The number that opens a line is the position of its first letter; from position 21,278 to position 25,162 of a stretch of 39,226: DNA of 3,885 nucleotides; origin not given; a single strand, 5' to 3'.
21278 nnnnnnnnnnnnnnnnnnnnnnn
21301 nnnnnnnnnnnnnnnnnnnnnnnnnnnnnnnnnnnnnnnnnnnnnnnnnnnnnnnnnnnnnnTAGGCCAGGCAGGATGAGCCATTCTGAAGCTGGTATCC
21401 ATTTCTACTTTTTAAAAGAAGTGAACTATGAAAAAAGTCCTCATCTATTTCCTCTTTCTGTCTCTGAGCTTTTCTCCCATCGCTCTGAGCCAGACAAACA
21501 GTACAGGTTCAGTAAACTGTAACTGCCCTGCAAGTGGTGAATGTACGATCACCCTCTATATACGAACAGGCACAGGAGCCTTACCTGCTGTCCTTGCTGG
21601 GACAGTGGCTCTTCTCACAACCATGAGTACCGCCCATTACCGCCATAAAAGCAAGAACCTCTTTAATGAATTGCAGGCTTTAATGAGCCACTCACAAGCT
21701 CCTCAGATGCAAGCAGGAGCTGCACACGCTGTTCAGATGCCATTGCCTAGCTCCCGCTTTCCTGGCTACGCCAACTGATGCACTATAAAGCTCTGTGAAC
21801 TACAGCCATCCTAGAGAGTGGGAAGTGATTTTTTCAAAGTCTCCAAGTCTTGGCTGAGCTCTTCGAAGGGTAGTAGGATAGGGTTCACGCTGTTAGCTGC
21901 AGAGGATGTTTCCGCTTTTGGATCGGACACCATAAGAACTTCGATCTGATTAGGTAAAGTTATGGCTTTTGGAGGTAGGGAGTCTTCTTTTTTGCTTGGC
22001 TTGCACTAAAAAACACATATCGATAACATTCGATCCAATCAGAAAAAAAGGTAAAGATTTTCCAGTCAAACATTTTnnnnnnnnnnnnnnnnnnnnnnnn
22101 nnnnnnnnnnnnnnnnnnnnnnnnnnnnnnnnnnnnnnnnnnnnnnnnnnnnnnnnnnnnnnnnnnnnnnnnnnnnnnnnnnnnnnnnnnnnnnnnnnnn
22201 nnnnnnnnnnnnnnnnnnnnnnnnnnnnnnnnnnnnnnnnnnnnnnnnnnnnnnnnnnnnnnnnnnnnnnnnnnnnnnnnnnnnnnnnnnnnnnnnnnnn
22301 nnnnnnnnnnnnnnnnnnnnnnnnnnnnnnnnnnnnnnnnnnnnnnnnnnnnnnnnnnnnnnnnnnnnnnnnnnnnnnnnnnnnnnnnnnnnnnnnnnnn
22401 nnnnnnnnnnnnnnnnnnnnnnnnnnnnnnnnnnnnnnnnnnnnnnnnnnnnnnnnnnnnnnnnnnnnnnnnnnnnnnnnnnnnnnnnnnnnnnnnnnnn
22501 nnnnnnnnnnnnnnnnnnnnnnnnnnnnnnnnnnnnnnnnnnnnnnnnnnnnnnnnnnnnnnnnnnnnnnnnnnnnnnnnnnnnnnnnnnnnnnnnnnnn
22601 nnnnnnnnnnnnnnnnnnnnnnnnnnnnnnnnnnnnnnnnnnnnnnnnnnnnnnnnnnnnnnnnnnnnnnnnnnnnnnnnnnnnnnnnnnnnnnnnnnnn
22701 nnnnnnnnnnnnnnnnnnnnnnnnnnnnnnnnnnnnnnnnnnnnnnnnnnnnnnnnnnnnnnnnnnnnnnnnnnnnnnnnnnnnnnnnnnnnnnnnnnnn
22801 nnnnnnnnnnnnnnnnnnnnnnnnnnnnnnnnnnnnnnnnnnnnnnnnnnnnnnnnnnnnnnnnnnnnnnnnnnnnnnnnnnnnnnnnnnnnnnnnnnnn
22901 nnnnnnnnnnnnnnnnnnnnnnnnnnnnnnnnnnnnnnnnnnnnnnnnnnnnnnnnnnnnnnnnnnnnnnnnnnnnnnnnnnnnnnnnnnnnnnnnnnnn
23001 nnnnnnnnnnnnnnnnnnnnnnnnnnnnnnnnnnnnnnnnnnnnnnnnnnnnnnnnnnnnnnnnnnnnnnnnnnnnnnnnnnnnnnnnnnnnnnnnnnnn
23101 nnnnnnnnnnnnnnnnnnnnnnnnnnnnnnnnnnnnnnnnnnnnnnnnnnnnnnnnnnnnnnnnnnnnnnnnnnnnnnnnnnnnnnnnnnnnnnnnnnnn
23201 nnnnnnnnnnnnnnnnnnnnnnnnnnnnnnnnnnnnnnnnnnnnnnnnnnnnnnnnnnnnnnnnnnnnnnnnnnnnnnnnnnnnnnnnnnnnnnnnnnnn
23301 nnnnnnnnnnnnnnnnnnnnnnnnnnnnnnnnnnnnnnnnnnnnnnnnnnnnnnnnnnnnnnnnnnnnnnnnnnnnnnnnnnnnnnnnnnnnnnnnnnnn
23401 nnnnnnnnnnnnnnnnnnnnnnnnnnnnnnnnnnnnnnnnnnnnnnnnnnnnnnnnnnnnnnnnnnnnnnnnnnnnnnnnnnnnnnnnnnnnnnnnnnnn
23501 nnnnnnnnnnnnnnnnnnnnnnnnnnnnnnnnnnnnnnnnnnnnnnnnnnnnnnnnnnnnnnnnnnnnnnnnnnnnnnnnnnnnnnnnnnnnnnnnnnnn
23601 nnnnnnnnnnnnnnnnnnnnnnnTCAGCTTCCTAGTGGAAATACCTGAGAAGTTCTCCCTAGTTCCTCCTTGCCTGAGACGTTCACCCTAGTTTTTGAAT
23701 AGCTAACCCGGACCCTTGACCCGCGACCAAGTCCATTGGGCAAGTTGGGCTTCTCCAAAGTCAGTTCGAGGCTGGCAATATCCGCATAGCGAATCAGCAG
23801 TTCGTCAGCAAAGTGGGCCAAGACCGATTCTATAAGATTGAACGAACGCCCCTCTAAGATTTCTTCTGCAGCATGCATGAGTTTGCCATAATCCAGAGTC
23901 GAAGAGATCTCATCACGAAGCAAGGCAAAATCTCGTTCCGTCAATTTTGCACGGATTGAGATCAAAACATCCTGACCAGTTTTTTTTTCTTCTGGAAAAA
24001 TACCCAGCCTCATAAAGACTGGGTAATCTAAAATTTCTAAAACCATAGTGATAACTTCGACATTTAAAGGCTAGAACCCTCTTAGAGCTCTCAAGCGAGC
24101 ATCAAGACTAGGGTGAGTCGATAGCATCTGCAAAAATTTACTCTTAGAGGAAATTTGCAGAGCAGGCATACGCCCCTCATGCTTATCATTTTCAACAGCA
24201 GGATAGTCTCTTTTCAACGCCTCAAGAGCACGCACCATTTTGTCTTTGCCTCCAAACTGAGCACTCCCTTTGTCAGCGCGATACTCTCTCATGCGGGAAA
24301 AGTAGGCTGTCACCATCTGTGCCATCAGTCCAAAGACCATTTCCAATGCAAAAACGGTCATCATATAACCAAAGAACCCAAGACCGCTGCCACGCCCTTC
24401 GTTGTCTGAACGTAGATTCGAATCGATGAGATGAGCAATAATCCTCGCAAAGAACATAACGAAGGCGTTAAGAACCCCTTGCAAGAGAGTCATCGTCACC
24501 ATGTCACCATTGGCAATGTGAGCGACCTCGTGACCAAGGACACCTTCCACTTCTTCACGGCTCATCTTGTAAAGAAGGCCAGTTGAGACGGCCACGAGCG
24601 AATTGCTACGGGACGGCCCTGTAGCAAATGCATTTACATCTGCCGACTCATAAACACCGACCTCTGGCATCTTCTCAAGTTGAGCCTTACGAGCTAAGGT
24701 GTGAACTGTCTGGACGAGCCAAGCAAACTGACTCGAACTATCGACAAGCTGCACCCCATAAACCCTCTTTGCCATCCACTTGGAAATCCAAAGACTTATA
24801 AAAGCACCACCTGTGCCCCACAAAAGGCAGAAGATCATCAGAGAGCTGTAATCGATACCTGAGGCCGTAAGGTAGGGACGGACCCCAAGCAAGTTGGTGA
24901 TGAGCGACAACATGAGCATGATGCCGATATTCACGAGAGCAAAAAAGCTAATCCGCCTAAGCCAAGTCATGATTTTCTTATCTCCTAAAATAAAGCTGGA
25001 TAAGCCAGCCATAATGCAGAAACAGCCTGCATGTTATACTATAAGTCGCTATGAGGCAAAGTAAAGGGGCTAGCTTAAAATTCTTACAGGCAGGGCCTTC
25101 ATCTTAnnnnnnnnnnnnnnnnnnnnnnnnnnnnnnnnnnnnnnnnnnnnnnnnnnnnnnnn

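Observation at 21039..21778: Tandem pair of paralogous mini-proteins with a conserved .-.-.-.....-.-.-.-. motif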

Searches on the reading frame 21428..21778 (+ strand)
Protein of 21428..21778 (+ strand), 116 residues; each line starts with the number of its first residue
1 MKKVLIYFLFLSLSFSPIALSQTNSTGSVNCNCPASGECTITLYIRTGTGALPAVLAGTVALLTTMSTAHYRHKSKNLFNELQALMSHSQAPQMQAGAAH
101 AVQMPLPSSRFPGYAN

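Call 6: search_protein_families(library=pfam, proteins=[window:21428-21778:+], max_evalue=0.1)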
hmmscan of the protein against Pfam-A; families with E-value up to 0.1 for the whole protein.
window:21428-21778:+ (116 aa): 1 family
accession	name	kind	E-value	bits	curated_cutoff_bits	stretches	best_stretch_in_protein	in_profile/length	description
PF06882.17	DUF1263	-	0.053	14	27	1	27-51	32-56/57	Protein of unknown function (DUF1263)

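Call 7: search_protein_families(library=ncbifam, proteins=[window:21428-21778:+], max_evalue=0.1)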
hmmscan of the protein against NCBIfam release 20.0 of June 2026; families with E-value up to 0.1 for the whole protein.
window:21428-21778:+ (116 aa): 1 family
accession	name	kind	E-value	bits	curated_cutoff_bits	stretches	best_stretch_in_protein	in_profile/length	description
TIGR02209.1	ftsL_broad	equivalog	0.078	12.9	42.45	0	55-93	6-44/85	cell division protein FtsL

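Call 9: find_homologous_proteins(query=window:21428-21778:+, max_evalue=0.01)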
Query window:21428-21778:+ (116 aa): 1 proteins with E <= 0.01 among 16 candidates.
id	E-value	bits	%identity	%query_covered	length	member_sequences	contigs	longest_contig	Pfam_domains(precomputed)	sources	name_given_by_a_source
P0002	2.3e-69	248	100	100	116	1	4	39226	-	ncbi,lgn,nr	ncbi:MAG: hypothetical protein KA436_04575 [Oligoflexales bacterium]|nr:hypothetical protein [Oligof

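Call 12: find_encoding_contigs(protein=P0002, flank=10000, max_places=10)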
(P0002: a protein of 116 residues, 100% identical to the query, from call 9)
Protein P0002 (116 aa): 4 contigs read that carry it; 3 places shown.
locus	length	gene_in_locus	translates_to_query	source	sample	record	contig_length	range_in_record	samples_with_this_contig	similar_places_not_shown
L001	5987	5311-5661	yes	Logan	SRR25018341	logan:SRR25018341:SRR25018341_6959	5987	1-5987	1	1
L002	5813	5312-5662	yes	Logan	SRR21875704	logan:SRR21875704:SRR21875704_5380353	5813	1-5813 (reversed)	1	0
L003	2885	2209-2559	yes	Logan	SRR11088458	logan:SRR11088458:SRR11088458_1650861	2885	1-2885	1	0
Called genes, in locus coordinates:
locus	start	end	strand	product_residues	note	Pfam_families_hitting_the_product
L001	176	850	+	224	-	PF02441:Flavoprotein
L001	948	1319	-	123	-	PF16367:RRM_7 (faint), PF00076:RRM_1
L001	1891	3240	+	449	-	PF01619:Pro_dh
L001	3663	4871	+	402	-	PF22020:RlmL_1st, PF02926:THUMP, PF01170:UPF0020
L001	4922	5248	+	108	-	-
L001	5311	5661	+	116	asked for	-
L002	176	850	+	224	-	PF02441:Flavoprotein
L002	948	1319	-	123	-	PF16367:RRM_7 (faint), PF00076:RRM_1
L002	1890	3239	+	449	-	PF01619:Pro_dh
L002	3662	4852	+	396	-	PF22020:RlmL_1st, PF02926:THUMP, PF01170:UPF0020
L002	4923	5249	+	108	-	-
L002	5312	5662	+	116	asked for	-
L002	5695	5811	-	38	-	?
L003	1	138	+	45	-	?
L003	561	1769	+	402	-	PF22020:RlmL_1st, PF02926:THUMP, PF01170:UPF0020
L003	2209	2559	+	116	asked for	-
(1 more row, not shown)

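Call 43: search_protein_families(library=phrogs, proteins=[window:21428-21778:+], max_evalue=1)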
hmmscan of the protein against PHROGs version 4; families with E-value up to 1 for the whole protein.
window:21428-21778:+ (116 aa): 0 families

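Call 44: search_protein_families(library=padloc, proteins=[window:21428-21778:+], max_evalue=1)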
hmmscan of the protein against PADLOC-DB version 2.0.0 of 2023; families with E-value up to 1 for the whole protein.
window:21428-21778:+ (116 aa): 0 families

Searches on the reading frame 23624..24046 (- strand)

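Call 6: search_protein_families(library=pfam, proteins=[window:23624-24046:-], max_evalue=0.1)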
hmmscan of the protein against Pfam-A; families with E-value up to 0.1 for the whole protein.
window:23624-24046:- (140 aa): 1 family
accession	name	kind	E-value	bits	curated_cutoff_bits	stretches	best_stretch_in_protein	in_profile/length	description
PF02152.23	FolB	-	1.3e-19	71.2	31.8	1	5-105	3-102/113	Dihydroneopterin aldolase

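Call 7: search_protein_families(library=ncbifam, proteins=[window:23624-24046:-], max_evalue=0.1)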
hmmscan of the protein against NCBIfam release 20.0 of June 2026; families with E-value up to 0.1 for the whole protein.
window:23624-24046:- (140 aa): 4 families
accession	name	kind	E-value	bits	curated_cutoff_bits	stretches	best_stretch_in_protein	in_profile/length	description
TIGR00525.1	folB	equivalog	4e-18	66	72.15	1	3-103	3-102/116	dihydroneopterin aldolase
TIGR00526.1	folB_dom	domain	5.3e-15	55.7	45.05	1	3-103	4-103/122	FolB domain-containing protein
NF008418.0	PRK11245.1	equivalog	5e-05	23.4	152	1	14-100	19-103/121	dihydroneopterin triphosphate 2'-epimerase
NF008614.0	PRK11593.1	equivalog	0.00064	20.1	184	1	8-101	9-100/119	bifunctional dihydroneopterin aldolase/7,8-dihydroneopterin epimerase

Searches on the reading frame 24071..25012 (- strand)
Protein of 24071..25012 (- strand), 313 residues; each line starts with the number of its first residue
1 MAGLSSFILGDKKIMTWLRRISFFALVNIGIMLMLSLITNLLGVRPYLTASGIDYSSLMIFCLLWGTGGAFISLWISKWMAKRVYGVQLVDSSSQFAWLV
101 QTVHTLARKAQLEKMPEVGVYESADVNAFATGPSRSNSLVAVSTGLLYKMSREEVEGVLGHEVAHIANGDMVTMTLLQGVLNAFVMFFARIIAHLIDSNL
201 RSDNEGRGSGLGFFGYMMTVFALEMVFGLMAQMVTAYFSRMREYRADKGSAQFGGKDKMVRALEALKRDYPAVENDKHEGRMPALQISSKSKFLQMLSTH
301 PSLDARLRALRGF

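Call 6: search_protein_families(library=pfam, proteins=[window:24071-25012:-], max_evalue=0.1)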
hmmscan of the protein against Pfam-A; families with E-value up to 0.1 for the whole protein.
window:24071-25012:- (313 aa): 5 families
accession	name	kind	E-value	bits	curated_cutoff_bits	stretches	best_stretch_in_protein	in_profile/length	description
PF01435.24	Peptidase_M48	-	2.9e-37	128.7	20.3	1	94-312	2-184/186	Peptidase family M48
PF05569.17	Peptidase_M56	-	1.2e-05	25.1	31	1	59-205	100-240/296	BlaR1 peptidase M56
PF10263.15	SprT-like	-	0.03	14.6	25.6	1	135-168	41-74/108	SprT-like family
PF01433.26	Peptidase_M1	-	0.064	13.3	27.7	0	148-175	60-87/218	Peptidase family M1 domain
PF18958.6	DUF5700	-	0.081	12.7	25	0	131-198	111-178/283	Putative zinc dependent peptidase (DUF5700)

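Call 7: search_protein_families(library=ncbifam, proteins=[window:24071-25012:-], max_evalue=0.1)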
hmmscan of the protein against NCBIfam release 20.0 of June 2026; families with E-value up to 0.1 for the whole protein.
window:24071-25012:- (313 aa): 11 families
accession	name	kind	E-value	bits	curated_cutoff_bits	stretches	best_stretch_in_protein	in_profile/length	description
NF003965.0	PRK05457.1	equivalog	3.4e-107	358.1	245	1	19-311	2-282/285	protease HtpX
NF002363.0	PRK01345.1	equivalog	2e-38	132.3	422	1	33-311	8-276/318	zinc metalloprotease HtpX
NF002669.0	PRK02391.1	equivalog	9.4e-36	123.5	341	1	59-311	40-289/298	zinc metalloprotease HtpX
NF003425.0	PRK04897.1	equivalog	1.8e-34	119.3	355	1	31-311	20-296/298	zinc metalloprotease HtpX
NF002775.0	PRK02870.1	equivalog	2.6e-34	119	285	1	94-311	112-334/338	zinc metalloprotease HtpX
NF002826.0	PRK03001.1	equivalog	3e-33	115.2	369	1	52-311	24-276/285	zinc metalloprotease HtpX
NF002839.0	PRK03072.1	equivalog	3.3e-27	95.3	412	1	44-310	26-281/291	zinc metalloprotease HtpX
NF002322.0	PRK01265.1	equivalog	4e-20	72.5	275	1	25-287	13-268/325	zinc metalloprotease HtpX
NF052399.1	M48_lipo_LoiP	exception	6.2e-11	42.2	365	1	111-171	81-138/247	metalloprotease LoiP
NF052400.1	M48_BAM_BepA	equivalog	0.0057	15.5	570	1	123-168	98-140/483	beta-barrel assembly-enhancing protease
NF033109.1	sensor_MecR1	exception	0.011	14.2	1200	1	62-182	110-224/585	beta-lactam sensor/signal transducer MecR1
